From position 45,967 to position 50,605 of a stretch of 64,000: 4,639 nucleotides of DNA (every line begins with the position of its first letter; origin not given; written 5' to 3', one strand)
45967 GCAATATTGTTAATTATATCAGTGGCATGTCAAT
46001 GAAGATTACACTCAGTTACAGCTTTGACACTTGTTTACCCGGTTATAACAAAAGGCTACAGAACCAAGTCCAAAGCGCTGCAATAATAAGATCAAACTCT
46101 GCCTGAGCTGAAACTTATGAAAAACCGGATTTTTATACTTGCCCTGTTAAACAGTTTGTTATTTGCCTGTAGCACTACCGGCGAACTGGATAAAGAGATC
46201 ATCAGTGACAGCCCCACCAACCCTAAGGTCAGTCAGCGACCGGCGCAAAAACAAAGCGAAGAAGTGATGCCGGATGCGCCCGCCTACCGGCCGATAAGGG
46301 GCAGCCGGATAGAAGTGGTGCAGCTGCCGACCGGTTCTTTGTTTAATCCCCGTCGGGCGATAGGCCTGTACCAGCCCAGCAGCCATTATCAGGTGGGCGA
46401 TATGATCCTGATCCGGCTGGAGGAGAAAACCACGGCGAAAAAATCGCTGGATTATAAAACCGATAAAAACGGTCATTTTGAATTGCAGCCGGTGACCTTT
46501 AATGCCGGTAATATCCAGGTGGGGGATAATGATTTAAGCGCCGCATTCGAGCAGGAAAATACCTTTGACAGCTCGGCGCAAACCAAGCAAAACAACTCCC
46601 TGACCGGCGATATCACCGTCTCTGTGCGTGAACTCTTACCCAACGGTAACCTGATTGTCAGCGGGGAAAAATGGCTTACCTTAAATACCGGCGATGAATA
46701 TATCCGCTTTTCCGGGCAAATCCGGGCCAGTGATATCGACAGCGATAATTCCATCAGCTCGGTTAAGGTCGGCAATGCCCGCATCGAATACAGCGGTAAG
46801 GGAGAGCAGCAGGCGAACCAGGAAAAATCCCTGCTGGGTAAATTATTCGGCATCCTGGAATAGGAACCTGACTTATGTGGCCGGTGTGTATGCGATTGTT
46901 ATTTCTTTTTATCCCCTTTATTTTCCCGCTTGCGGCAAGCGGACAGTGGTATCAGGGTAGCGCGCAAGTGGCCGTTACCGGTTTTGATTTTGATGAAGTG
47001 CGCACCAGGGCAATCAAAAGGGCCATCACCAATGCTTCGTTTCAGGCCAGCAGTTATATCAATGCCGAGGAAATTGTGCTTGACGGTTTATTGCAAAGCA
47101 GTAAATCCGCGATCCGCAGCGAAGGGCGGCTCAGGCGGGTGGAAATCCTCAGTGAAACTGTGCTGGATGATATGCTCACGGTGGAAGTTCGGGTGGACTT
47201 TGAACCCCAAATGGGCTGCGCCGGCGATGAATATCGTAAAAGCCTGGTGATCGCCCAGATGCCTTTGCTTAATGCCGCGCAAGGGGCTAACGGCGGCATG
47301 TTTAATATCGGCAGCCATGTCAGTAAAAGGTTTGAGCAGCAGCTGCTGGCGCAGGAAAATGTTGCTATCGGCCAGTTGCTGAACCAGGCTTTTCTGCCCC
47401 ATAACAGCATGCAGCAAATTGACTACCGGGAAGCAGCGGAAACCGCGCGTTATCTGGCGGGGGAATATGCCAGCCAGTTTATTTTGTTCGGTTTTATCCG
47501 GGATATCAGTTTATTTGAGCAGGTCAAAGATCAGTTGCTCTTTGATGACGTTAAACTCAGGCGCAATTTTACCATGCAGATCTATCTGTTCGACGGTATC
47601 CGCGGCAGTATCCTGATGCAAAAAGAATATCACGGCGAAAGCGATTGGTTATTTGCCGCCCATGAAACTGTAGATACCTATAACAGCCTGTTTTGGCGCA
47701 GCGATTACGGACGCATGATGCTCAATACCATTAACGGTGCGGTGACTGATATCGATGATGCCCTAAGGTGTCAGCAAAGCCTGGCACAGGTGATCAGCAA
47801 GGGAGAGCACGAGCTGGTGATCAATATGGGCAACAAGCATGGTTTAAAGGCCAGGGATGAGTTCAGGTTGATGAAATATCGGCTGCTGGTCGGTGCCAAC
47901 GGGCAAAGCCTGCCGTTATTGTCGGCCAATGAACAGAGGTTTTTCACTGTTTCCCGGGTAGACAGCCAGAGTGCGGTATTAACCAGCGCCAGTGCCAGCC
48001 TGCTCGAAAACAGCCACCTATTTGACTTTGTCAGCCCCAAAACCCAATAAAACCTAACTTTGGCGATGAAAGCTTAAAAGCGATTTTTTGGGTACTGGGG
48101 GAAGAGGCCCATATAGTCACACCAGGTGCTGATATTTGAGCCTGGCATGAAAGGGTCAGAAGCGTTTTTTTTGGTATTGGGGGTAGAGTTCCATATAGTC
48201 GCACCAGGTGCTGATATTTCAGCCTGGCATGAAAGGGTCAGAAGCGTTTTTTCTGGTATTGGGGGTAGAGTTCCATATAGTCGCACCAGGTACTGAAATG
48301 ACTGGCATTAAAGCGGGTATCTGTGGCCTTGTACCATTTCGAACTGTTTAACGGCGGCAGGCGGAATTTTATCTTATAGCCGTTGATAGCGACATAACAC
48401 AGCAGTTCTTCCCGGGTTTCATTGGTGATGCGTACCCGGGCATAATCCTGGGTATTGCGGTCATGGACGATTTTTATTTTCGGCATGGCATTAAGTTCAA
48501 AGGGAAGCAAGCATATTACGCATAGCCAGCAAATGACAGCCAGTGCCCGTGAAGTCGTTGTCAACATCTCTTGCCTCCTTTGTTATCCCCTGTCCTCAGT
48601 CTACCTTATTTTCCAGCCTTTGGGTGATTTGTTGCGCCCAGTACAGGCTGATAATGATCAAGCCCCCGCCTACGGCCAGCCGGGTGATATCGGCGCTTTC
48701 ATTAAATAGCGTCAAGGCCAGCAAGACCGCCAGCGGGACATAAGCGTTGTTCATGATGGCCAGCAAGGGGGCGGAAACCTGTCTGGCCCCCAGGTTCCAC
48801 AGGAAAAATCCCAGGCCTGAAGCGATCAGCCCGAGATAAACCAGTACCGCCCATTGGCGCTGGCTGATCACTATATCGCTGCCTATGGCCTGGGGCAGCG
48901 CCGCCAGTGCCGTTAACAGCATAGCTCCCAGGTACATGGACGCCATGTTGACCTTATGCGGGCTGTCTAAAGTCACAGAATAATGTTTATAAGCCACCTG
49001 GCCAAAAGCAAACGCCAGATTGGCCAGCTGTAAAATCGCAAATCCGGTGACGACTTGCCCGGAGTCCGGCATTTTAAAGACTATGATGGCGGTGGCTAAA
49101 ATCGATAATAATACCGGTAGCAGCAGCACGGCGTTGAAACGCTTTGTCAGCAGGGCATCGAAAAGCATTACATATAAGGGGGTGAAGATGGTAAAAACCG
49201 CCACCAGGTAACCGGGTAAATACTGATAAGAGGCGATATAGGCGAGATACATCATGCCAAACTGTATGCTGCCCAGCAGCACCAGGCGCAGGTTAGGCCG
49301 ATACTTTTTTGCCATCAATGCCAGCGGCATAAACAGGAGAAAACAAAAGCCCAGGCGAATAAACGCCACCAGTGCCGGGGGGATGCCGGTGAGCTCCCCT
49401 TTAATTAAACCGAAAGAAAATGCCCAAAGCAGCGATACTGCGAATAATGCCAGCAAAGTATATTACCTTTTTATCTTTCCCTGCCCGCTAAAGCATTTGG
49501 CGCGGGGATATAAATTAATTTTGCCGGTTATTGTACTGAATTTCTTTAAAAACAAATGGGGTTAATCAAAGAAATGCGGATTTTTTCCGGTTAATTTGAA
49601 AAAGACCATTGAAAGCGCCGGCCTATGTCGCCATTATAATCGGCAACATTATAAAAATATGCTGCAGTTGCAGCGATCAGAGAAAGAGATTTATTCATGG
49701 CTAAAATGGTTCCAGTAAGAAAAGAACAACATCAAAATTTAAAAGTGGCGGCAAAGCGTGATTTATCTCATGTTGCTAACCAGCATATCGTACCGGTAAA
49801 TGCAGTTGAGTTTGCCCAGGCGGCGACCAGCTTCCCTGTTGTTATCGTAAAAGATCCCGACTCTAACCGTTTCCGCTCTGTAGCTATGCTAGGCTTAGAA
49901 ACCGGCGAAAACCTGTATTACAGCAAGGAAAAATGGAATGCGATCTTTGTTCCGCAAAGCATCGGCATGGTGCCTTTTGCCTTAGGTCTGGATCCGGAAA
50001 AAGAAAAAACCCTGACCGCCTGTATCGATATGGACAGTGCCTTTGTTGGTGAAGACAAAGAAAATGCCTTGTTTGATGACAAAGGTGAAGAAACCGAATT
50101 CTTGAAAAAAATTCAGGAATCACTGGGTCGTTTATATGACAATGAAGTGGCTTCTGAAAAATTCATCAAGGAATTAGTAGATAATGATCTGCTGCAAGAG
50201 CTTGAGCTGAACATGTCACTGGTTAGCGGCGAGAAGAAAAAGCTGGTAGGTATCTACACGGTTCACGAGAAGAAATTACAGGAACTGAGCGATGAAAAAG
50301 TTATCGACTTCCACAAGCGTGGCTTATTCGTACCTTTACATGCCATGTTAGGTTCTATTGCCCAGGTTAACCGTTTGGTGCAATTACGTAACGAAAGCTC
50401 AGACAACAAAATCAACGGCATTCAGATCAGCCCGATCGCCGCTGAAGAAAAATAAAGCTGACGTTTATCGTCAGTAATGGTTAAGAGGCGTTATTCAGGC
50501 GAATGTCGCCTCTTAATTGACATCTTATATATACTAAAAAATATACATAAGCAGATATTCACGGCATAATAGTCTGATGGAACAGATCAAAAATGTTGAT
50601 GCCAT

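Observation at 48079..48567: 82-bp tandem repeats that re-duplicate the 3' end (C-terminal ~27 codons, stop codon and T-tract) of a small secreted-protein gene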

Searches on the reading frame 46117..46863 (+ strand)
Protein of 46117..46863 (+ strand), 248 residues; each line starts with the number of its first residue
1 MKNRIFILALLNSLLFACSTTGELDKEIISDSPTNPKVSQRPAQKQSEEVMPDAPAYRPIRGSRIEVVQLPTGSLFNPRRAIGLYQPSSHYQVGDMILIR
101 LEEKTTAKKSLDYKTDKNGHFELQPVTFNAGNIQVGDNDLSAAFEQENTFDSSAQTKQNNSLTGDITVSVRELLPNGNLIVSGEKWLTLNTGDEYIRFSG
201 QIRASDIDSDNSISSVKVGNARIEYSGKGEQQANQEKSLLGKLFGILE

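Call 6: search_protein_families(library=pfam, proteins=[window:46117-46863:+], max_evalue=0.1)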
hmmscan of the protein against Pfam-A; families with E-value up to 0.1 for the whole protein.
window:46117-46863:+ (248 aa): 1 family
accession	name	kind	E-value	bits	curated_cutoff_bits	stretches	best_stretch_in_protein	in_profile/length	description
PF02107.21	FlgH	-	1.5e-46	158.6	27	1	72-245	4-168/172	Flagellar L-ring protein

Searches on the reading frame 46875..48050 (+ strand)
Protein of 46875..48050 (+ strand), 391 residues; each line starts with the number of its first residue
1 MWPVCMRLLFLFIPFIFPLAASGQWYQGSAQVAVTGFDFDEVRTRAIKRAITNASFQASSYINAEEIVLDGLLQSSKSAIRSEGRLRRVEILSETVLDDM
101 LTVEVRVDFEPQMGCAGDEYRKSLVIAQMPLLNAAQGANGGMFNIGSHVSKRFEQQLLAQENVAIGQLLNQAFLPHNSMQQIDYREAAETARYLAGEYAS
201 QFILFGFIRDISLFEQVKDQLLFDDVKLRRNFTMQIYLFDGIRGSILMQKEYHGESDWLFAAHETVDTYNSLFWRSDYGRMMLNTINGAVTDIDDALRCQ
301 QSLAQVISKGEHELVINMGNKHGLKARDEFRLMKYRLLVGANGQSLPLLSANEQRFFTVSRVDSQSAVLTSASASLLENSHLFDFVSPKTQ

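Call 6: search_protein_families(library=pfam, proteins=[window:46875-48050:+], max_evalue=0.1)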
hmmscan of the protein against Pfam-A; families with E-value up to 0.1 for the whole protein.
window:46875-48050:+ (391 aa): 3 families
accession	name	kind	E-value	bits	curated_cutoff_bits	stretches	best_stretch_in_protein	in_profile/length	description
PF16539.10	FlgT_M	-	1.6e-31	110.1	31.2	1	115-268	3-158/158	Flagellar assembly protein T, middle domain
PF16548.10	FlgT_N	-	2.8e-09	37.8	28.8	1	27-109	6-85/87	Flagellar assembly protein T, N-terminal domain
PF16538.11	FlgT_C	-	3.9e-06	27.7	27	1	313-379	3-68/77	Flagellar assembly protein T, C-terminal domain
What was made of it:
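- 46875..48050 (+): Convergent neighbour flgT (391 aa), whose 3' end faces the array. Pfam FlgT_N, FlgT_M and FlgT_C (call 6).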

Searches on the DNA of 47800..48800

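Call 48: search_rna_families(source=window, start=47800, end=48800, threshold=evalue, max_evalue=1)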
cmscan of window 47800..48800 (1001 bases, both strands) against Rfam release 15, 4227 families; matches with E-value up to 1: 0.
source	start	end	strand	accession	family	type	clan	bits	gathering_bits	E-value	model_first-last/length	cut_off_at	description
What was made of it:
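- On Known RNA family (Rfam 15): 0 matches at E <= 1 in 47800-48800 (call 48).
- There is no Rfam match (call 48).
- Tried and rejected: Rfam gave no match (call 48).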

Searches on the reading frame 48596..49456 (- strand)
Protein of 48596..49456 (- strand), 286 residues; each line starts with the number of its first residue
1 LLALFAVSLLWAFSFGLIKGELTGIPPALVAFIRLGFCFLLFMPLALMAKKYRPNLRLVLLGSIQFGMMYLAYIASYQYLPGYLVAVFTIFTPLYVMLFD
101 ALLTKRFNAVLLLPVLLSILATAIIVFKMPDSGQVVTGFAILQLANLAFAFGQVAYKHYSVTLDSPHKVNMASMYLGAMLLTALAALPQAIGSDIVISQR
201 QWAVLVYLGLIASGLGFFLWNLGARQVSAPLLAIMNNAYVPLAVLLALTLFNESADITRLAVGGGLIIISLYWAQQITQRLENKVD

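Call 6: search_protein_families(library=pfam, proteins=[window:48596-49456:-], max_evalue=0.1)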
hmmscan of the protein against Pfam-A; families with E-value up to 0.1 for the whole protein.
window:48596-49456:- (286 aa): 1 family
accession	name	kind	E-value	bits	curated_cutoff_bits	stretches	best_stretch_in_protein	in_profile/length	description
PF00892.27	EamA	-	1.1e-20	74.8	28.2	2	2-126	5-134/135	EamA-like transporter family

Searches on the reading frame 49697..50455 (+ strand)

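Call 6: search_protein_families(library=pfam, proteins=[window:49697-50455:+], max_evalue=0.1)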
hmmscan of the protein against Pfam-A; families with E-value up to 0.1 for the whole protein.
window:49697-50455:+ (252 aa): 1 family
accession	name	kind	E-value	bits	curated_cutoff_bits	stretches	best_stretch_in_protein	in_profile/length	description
PF07277.16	SapC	-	1.2e-61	208.6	28.9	1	9-227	3-220/220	SapC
